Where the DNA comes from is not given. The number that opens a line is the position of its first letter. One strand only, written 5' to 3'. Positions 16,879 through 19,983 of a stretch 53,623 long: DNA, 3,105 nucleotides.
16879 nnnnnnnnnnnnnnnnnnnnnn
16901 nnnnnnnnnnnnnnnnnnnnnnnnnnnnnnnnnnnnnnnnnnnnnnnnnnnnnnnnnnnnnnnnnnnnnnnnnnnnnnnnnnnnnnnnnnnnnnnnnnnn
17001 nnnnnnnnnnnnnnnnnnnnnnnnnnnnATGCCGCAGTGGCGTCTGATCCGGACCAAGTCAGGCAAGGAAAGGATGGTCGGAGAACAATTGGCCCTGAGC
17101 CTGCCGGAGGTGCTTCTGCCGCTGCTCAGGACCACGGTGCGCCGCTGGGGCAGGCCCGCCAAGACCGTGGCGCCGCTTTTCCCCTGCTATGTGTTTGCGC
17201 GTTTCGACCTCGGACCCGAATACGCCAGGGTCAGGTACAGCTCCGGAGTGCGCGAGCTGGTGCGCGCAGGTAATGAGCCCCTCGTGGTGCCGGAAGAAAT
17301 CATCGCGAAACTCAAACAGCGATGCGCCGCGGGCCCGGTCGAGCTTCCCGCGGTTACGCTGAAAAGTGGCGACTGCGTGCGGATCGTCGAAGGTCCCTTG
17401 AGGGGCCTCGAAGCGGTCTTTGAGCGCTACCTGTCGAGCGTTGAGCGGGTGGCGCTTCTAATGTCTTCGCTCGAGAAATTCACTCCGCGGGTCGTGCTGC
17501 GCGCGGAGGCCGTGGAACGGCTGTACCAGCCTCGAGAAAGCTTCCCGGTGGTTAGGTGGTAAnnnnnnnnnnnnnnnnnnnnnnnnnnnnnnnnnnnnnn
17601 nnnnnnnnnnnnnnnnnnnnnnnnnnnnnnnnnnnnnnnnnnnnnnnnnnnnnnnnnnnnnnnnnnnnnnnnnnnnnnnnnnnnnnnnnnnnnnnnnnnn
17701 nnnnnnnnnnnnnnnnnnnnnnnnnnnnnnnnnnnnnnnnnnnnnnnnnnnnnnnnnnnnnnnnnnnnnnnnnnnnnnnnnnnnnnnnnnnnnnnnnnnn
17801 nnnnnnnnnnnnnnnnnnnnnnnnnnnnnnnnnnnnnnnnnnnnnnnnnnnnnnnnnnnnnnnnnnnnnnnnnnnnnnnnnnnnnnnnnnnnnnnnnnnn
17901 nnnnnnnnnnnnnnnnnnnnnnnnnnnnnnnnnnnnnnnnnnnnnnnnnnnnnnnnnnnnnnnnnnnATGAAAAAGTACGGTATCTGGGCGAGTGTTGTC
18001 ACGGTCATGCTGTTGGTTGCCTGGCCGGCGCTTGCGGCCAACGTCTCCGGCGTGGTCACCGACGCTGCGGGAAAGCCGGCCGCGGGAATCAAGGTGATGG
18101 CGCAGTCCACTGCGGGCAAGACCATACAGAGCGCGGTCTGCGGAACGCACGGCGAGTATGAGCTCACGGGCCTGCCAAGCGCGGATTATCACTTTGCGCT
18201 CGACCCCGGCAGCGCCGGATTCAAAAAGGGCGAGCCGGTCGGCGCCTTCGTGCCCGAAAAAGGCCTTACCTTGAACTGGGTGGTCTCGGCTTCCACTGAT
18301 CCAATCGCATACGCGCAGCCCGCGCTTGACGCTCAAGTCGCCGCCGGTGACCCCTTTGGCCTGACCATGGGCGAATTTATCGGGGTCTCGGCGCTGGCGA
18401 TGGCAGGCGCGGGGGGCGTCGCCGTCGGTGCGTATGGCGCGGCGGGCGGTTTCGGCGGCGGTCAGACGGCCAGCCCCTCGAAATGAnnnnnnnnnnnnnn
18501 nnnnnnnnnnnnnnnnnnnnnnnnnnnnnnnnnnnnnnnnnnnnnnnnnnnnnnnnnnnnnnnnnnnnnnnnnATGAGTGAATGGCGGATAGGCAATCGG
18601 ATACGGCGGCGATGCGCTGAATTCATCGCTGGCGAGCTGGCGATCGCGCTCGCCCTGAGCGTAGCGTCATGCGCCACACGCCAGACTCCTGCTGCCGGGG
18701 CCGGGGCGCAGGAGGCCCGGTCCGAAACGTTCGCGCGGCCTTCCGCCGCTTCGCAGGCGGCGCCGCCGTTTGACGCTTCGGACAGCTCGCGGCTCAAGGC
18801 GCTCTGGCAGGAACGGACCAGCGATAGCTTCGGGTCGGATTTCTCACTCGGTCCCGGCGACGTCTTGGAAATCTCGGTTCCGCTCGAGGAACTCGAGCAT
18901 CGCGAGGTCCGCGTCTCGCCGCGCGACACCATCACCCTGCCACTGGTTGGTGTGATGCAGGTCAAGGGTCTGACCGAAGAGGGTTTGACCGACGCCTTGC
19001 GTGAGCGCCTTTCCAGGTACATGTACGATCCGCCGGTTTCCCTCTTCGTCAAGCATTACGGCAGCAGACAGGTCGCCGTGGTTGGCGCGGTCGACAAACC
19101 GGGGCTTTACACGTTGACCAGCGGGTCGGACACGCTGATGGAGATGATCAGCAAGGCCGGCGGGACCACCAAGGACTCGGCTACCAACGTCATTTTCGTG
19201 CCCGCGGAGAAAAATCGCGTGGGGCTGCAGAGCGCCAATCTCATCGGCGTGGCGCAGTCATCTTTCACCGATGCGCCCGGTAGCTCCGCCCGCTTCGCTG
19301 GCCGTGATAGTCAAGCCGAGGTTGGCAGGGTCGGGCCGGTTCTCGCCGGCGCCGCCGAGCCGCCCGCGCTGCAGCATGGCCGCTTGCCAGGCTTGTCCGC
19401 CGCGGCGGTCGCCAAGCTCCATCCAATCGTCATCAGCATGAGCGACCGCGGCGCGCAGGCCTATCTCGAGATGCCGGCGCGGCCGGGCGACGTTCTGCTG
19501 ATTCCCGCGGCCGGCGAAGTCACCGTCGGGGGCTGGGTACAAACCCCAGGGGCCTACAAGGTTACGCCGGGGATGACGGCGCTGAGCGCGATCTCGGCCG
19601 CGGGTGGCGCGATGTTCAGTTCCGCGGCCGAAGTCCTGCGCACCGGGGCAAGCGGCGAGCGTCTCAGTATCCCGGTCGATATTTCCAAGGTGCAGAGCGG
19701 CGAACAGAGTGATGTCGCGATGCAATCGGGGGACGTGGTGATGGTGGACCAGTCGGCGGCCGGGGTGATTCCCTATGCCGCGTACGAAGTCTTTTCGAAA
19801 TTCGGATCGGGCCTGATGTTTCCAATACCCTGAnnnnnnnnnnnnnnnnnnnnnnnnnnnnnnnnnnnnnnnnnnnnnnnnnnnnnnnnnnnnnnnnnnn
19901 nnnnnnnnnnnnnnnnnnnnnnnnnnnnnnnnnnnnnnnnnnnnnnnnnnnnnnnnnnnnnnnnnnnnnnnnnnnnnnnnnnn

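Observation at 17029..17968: Exact enterobacterial-type ops element downstream of its own rfaH paralog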

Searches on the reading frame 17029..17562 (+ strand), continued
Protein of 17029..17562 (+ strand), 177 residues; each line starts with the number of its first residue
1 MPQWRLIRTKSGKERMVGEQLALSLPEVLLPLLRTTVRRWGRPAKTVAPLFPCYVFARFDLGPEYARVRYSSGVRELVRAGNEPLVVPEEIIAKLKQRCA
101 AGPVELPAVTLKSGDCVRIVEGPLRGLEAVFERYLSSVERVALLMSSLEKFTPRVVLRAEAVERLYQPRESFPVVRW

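Call 91: search_protein_families(library=ncbifam, proteins=[L113:3918-4403:+, L170:3001-3495:+, L026:5001-5492:+, L048:5001-5486:+, L003:5001-5513:+], max_evalue=0.00001)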
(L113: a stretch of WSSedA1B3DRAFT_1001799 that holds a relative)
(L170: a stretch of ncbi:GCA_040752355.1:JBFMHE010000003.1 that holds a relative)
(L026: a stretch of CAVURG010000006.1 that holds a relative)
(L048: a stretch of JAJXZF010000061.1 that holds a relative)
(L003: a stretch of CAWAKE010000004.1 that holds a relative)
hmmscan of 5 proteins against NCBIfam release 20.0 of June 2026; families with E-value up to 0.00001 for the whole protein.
L113:3918-4403:+ (162 aa): 5 families
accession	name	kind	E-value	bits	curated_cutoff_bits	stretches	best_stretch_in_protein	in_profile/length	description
TIGR01955.1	RfaH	equivalog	4.1e-32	111.4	144.5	1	3-156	1-155/159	transcription/translation regulatory transformer protein RfaH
NF006534.0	PRK09014.1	equivalog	3.2e-28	98.7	124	1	2-156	3-156/162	transcription/translation regulatory transformer protein RfaH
NF033644.1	antiterm_UpxY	subfamily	1.8e-24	86.6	100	1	3-158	1-163/164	UpxY family transcription antiterminator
NF033641.1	antiterm_LoaP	exception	4.4e-14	53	125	1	3-144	1-149/166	antiterminator LoaP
TIGR00922.1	nusG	equivalog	7.6e-09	35.6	135.7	1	3-142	1-152/172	transcription termination/antitermination protein NusG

L170:3001-3495:+ (165 aa): 6 families
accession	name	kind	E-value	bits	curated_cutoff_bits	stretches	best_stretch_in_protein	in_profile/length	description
TIGR01955.1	RfaH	equivalog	6.3e-30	104.3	144.5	1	3-158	1-156/159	transcription/translation regulatory transformer protein RfaH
NF006534.0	PRK09014.1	equivalog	2.8e-25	89.1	124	1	2-160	3-159/162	transcription/translation regulatory transformer protein RfaH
NF033644.1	antiterm_UpxY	subfamily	3.2e-23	82.5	100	1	3-160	1-164/164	UpxY family transcription antiterminator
NF033641.1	antiterm_LoaP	exception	1.3e-18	67.7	125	1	3-161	1-165/166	antiterminator LoaP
TIGR00922.1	nusG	equivalog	2.3e-15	56.8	135.7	1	3-157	1-166/172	transcription termination/antitermination protein NusG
TIGR01956.2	NusG_myco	equivalog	1.5e-07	31.3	150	0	35-102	72-143/239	transcription termination/antitermination protein NusG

L026:5001-5492:+ (164 aa): 5 families
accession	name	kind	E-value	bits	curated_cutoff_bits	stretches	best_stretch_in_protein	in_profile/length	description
TIGR01955.1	RfaH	equivalog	1.1e-27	97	144.5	1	2-147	1-146/159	transcription/translation regulatory transformer protein RfaH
NF006534.0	PRK09014.1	equivalog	1.3e-19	70.7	124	1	1-146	3-146/162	transcription/translation regulatory transformer protein RfaH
NF033644.1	antiterm_UpxY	subfamily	9.3e-17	61.5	100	1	2-144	1-149/164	UpxY family transcription antiterminator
NF033641.1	antiterm_LoaP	exception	2e-11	44.3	125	1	2-145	1-150/166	antiterminator LoaP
TIGR00922.1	nusG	equivalog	6.7e-11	42.3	135.7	1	2-144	1-154/172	transcription termination/antitermination protein NusG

L048:5001-5486:+ (162 aa): 5 families
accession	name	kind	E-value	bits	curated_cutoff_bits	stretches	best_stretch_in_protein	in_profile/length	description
TIGR01955.1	RfaH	equivalog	3.9e-28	98.4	144.5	1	1-155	1-155/159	transcription/translation regulatory transformer protein RfaH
NF006534.0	PRK09014.1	equivalog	7.2e-22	78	124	1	1-145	4-146/162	transcription/translation regulatory transformer protein RfaH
NF033644.1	antiterm_UpxY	subfamily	1.4e-18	67.4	100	1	1-156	1-162/164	UpxY family transcription antiterminator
TIGR00922.1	nusG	equivalog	2.9e-10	40.2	135.7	1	25-152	34-163/172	transcription termination/antitermination protein NusG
NF033641.1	antiterm_LoaP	exception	8.9e-10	38.9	125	1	1-153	1-159/166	antiterminator LoaP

L003:5001-5513:+ (171 aa): 5 families
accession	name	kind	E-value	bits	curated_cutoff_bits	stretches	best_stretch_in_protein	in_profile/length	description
TIGR01955.1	RfaH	equivalog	1.5e-24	86.8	144.5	1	4-150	1-147/159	transcription/translation regulatory transformer protein RfaH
NF006534.0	PRK09014.1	equivalog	5.2e-18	65.5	124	1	1-146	1-144/162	transcription/translation regulatory transformer protein RfaH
NF033644.1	antiterm_UpxY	subfamily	6.8e-17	61.9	100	1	4-143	1-146/164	UpxY family transcription antiterminator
NF033641.1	antiterm_LoaP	exception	7.1e-09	36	125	1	4-133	1-136/166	antiterminator LoaP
TIGR00922.1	nusG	equivalog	9.3e-06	25.6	135.7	0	4-143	1-151/172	transcription termination/antitermination protein NusG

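Call 99: predict_structure(alignment_id=A7)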
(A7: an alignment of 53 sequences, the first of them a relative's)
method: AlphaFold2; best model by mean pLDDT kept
length: 163 residues; sequences in the alignment: 53
mean_pLDDT: 89.6   pTM: 0.69
mean pLDDT of the five models: 89.6, 88.2, 87.6, 81.7, 81.0
residues with pLDDT >= 90: 96; 70-90: 59; 50-70: 8; < 50: 0
segments of 3 or more residues with pLDDT < 50: none
pLDDT, mean of each block of 10 residues (from residue 1): 97 97 96 80 86 96 93 94 95 90 79 88 90 79 89 87 75
secondary structure, 60 per line:
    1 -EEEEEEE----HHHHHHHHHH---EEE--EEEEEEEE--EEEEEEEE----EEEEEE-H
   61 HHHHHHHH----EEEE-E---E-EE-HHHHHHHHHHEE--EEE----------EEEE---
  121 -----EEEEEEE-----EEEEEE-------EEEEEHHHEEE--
elements in order: E2-8 H13-22 E26-28 E31-38 E41-48 E53-58 H60-68 E73-76 H87-96 E101-103 E114-117 E126-132 E138-143 E151-155 E159-161

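Call 103: find_homologous_proteins(query=L131:3956-4534:+, max_evalue=1e-20)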
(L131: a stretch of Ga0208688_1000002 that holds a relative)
Query L131:3956-4534:+ (193 aa): 7179 proteins with E <= 1e-20 among 8000 candidates; the best 120 are listed.
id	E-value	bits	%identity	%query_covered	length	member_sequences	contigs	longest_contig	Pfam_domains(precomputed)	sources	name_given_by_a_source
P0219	8.6e-124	428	100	100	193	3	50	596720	PF02357.25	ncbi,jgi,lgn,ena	ncbi:MAG: UpxY family transcription antiterminator [Terriglobia bacterium]|jgi:transcription antiter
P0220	2.3e-93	329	80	96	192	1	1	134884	PF02357.25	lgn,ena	-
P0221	8.5e-93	327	82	90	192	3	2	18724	PF02357.25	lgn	-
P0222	2.9e-92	326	77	98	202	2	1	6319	PF02357.25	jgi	-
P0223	2.1e-91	323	78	92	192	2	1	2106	PF02357.25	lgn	-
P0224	1.2e-89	317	82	90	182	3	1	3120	PF02357.25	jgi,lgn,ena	-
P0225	1.0e-83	298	75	88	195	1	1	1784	PF02357.25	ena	-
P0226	2.9e-81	290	72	93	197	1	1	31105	PF02357.25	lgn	-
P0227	3.3e-81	289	70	93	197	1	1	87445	PF02357.25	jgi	jgi:transcription antitermination factor NusG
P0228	4.1e-81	289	69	99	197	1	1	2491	PF02357.25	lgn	-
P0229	3.8e-80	286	71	92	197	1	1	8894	PF02357.25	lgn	-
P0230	4.2e-80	286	71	92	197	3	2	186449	PF02357.25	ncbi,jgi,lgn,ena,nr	ncbi:MAG TPA: UpxY family transcription antiterminator [Terriglobia bacterium]|nr:UpxY family transc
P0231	1.3e-79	284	72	91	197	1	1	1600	PF02357.25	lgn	-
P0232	1.4e-79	284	74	85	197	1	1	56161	PF02357.25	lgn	-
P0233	1.7e-79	284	73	91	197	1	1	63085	PF02357.25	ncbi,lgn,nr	ncbi:MAG TPA: UpxY family transcription antiterminator [Terriglobia bacterium]|nr:UpxY family transc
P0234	3.2e-79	283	66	98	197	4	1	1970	PF02357.25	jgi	-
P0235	3.4e-79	283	71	95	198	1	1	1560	PF02357.25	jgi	jgi:transcription antitermination factor NusG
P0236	3.9e-79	283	69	93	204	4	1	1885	PF02357.25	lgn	-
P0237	6.7e-79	282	73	92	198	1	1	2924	PF02357.25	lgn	-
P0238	8.1e-79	282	68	97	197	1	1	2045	PF02357.25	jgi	jgi:transcription antitermination factor NusG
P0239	8.2e-79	282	72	92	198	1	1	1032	PF02357.25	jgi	jgi:transcription antitermination factor NusG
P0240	1.9e-78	280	73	94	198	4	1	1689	PF02357.25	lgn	-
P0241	2.6e-78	280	77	87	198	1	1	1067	PF02357.25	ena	-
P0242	2.6e-78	280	73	91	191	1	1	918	PF02357.25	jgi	-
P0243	1.0e-77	278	72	94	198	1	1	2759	PF02357.25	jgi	jgi:transcription antitermination factor NusG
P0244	1.7e-77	277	72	92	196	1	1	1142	PF02357.25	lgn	-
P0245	2.1e-77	277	69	93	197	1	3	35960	PF02357.25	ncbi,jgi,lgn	jgi:transcription antitermination factor NusG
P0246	3.7e-77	276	66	98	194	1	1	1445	PF02357.25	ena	-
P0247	4.9e-77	276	68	94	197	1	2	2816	PF02357.25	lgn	-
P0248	6.8e-77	275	72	93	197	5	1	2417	PF02357.25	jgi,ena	-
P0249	9.1e-77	275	74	89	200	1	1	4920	PF02357.25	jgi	-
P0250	1.6e-76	274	73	89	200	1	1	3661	PF02357.25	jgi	jgi:transcription antitermination factor NusG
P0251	3.4e-76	273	70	94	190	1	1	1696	PF02357.25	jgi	jgi:transcription antitermination factor NusG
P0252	4.0e-76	273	70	94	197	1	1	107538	PF02357.25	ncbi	ncbi:MAG: transcription termination/antitermination protein NusG [Terriglobia bacterium]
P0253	4.8e-76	273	69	93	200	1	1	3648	PF02357.25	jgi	jgi:transcription antitermination factor NusG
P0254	5.1e-76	273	70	94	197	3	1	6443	PF02357.25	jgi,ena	-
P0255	5.3e-76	273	70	91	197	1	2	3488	PF02357.25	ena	-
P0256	6.1e-76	272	68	93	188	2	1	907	PF02357.25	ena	-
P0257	6.7e-76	272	63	97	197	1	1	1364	PF02357.25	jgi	jgi:transcription antitermination factor NusG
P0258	2.1e-75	271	70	94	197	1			PF02357.25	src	-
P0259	9.3e-75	268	68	92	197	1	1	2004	PF02357.25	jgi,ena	-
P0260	3.3e-74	267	72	90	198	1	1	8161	PF02357.25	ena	-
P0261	5.9e-74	266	72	89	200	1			PF02357.25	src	-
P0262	9.4e-74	265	66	92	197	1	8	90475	PF02357.25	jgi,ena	jgi:transcription antitermination factor NusG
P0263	9.6e-74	265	69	93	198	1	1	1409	PF02357.25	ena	-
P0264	1.1e-73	265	64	97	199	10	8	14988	PF02357.25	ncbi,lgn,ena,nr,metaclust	ncbi:MAG: hypothetical protein DMG23_05865 [Acidobacteria bacterium]|nr:MAG: hypothetical protein DM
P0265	1.6e-73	264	66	91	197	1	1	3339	PF02357.25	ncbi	-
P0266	1.8e-73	264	69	94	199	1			PF02357.25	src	-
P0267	1.9e-73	264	70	92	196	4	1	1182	PF02357.25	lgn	-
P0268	3.4e-73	263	65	92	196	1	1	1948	PF02357.25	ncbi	-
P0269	5.1e-73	263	67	88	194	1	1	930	PF02357.25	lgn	-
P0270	8.1e-73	262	66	92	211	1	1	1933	PF02357.25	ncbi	-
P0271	1.5e-72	261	70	88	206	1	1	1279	PF02357.25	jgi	-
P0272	2.0e-72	261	73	83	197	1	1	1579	PF02357.25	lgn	-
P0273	2.7e-72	260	65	91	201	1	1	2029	PF02357.25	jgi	jgi:transcription antitermination factor NusG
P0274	3.1e-72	260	63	97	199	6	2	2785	PF02357.25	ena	-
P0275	1.3e-71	258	68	87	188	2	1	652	PF02357.25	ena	-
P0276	1.6e-71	258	66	91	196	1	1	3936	PF02357.25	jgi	-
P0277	1.6e-71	258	64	93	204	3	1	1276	PF02357.25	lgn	-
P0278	2.5e-71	257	66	92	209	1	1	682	PF02357.25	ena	-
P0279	2.8e-71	257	67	91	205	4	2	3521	PF02357.25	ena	-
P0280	3.2e-71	257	67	90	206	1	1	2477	PF02357.25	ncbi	-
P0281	4.2e-71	257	62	97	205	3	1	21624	PF02357.25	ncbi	ncbi:MAG: UpxY family transcription antiterminator [Candidatus Acidiferrales bacterium]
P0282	9.6e-71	255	66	89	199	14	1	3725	PF02357.25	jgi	-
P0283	1.2e-70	255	62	98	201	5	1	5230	PF02357.25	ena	-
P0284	1.3e-70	255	63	93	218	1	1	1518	PF02357.25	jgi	jgi:transcription antitermination factor NusG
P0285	1.4e-70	255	62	98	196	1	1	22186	PF02357.25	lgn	-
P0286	1.5e-70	255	71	85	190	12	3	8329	PF02357.25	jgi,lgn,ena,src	-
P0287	1.5e-70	255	65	90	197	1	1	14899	PF02357.25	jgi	jgi:transcription antitermination factor NusG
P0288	2.0e-70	254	69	87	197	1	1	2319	PF02357.25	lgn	-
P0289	2.3e-70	254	65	89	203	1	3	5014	PF02357.25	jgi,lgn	-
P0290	3.7e-70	253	64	91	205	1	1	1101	PF02357.25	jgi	-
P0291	4.6e-70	253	65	91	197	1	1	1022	PF02357.25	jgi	jgi:transcription antitermination factor NusG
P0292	5.0e-70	253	64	91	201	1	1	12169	PF02357.25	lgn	-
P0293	5.5e-70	253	64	92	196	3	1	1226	PF02357.25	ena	-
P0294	6.4e-70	253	67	85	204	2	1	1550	PF02357.25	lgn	-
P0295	8.4e-70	252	65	92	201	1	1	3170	PF02357.25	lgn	-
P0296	8.5e-70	252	64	93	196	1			PF02357.25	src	-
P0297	8.6e-70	252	67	87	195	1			PF02357.25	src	-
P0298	9.3e-70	252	64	91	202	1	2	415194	PF02357.25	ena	-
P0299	9.4e-70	252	68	84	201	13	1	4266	PF02357.25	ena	-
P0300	9.8e-70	252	65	89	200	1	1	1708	PF02357.25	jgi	jgi:transcription antitermination factor NusG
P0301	1.3e-69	252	66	88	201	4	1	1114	PF02357.25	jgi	jgi:transcription antitermination factor NusG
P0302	1.9e-69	251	65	91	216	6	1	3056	PF02357.25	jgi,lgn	jgi:transcription antitermination factor NusG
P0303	2.0e-69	251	68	87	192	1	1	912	PF02357.25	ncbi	-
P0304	2.0e-69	251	70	85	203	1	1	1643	PF02357.25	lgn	-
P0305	2.7e-69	251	65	88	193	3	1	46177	PF02357.25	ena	-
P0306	2.9e-69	251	65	90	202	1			PF02357.25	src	-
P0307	3.1e-69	250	64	91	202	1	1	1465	PF02357.25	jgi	jgi:transcription antitermination factor NusG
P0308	3.2e-69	250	62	93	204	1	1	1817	PF02357.25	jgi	jgi:transcription antitermination factor NusG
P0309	3.6e-69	250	66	89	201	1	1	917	PF02357.25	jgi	jgi:transcription antitermination factor NusG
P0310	3.7e-69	250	64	93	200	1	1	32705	PF02357.25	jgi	jgi:transcription antitermination factor NusG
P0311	3.8e-69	250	69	84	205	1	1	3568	PF02357.25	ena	-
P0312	3.9e-69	250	60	93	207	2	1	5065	PF02357.25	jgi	jgi:transcription antitermination factor NusG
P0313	3.9e-69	250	63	89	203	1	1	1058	PF02357.25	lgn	-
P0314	3.9e-69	250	65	88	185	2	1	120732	PF02357.25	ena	-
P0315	4.0e-69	250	65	89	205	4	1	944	PF02357.25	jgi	-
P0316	4.1e-69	250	69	83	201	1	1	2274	PF02357.25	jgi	jgi:transcription antitermination factor NusG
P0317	4.3e-69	250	63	96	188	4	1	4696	PF02357.25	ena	-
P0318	4.3e-69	250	68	85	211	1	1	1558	PF02357.25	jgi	jgi:transcription antitermination factor NusG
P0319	4.4e-69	250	67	84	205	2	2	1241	PF02357.25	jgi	jgi:transcription antitermination factor NusG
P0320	4.5e-69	250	68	85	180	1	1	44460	PF02357.25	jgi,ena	jgi:transcription antitermination factor NusG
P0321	4.6e-69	250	65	87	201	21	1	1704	PF02357.25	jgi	jgi:transcription antitermination factor NusG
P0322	4.8e-69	250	63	93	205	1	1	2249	PF02357.25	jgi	jgi:transcription antitermination factor NusG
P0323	6.0e-69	249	62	93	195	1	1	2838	PF02357.25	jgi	jgi:transcription antitermination factor NusG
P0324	6.2e-69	249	68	84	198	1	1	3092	PF02357.25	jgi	jgi:transcription antitermination factor NusG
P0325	6.2e-69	249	65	89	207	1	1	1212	PF02357.25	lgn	-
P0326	6.4e-69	249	67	87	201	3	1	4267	PF02357.25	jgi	jgi:transcription antitermination factor NusG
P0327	6.7e-69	249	66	85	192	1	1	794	PF02357.25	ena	-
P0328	7.1e-69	249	64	90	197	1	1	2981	PF02357.25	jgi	jgi:transcription antitermination factor NusG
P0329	7.2e-69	249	69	83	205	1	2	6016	PF02357.25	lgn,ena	-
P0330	7.3e-69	249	64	91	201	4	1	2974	PF02357.25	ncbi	-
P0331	7.6e-69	249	68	92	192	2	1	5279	PF02357.25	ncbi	-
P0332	8.6e-69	249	62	94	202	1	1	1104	PF02357.25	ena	-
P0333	8.7e-69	249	69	82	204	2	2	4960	PF02357.25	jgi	jgi:transcription antitermination factor NusG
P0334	9.4e-69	249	65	85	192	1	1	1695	PF02357.25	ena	-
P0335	9.8e-69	249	69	83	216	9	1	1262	PF02357.25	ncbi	-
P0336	1.1e-68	249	62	92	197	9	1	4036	PF02357.25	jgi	jgi:transcription antitermination factor NusG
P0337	1.2e-68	249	64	94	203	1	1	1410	PF02357.25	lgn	-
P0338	1.2e-68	249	66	86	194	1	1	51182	PF02357.25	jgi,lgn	jgi:transcription antitermination factor NusG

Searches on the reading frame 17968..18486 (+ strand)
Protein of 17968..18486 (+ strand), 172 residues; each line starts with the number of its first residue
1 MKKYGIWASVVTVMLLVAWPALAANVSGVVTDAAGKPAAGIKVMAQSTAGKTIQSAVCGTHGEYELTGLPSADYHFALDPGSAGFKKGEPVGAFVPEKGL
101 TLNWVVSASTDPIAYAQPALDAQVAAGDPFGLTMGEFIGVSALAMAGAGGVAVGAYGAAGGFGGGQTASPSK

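Call 4: search_protein_families(library=pfam, proteins=[window:17968-18486:+], max_evalue=0.01)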
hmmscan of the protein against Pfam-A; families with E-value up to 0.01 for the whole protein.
window:17968-18486:+ (172 aa): 4 families
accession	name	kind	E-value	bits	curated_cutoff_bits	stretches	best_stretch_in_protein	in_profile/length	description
PF13620.12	CarboxypepD_reg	-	1.5e-09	38.5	32.3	1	26-76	2-52/82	Carboxypeptidase regulatory-like domain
PF17210.9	SdrD_B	-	0.00035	21.2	29.7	1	25-79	12-65/112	SdrD B-like domain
PF13715.12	CarbopepD_reg_2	-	0.00083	19.8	32.2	1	26-76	1-48/88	CarboxypepD_reg-like domain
PF02369.22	Big_1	-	0.0021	18.6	34.9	1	24-66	19-64/93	Bacterial Ig-like domain (group 1)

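Call 5: search_protein_families(library=ncbifam, proteins=[window:17968-18486:+], max_evalue=0.01)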
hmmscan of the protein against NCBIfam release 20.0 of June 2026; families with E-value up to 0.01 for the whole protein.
window:17968-18486:+ (172 aa): 0 families

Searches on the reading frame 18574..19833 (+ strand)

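Call 4: search_protein_families(library=pfam, proteins=[window:18574-19833:+], max_evalue=0.01)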
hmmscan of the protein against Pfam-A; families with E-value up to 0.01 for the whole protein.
window:18574-19833:+ (419 aa): 3 families
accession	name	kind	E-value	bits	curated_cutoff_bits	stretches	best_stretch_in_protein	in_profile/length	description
PF02563.21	Poly_export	-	2.2e-16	60.2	28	1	88-159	5-76/77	Polysaccharide biosynthesis/export protein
PF22461.2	SLBB_2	-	5.6e-16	58.8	27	2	166-219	2-58/79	SLBB domain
PF10531.15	SLBB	-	9.7e-15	54.6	27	2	167-204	2-38/55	SLBB domain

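Call 5: search_protein_families(library=ncbifam, proteins=[window:18574-19833:+], max_evalue=0.01)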
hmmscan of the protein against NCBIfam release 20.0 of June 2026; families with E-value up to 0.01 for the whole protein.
window:18574-19833:+ (419 aa): 5 families
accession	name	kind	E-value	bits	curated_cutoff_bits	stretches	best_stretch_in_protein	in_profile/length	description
TIGR03028.1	EpsE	equivalog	1.6e-24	86.6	262.65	2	89-211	1-124/239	polysaccharide export protein EpsE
TIGR03027.2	pepcterm_export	equivalog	1.8e-23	83.1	180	2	89-211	2-127/169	XrtA/PEP-CTERM system exopolysaccharide export protein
NF041843.1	EpsY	equivalog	8.7e-15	54.5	320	1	88-213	51-175/211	exopolysaccharide export protein EpsY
NF011658.0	PRK15078.1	subfamily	1.8e-12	46.7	333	1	114-208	120-215/380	polysaccharide export protein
NF011722.0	PRK15175.1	equivalog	7.2e-05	21.8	456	1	111-199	104-191/355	Vi polysaccharide ABC transporter protein VexA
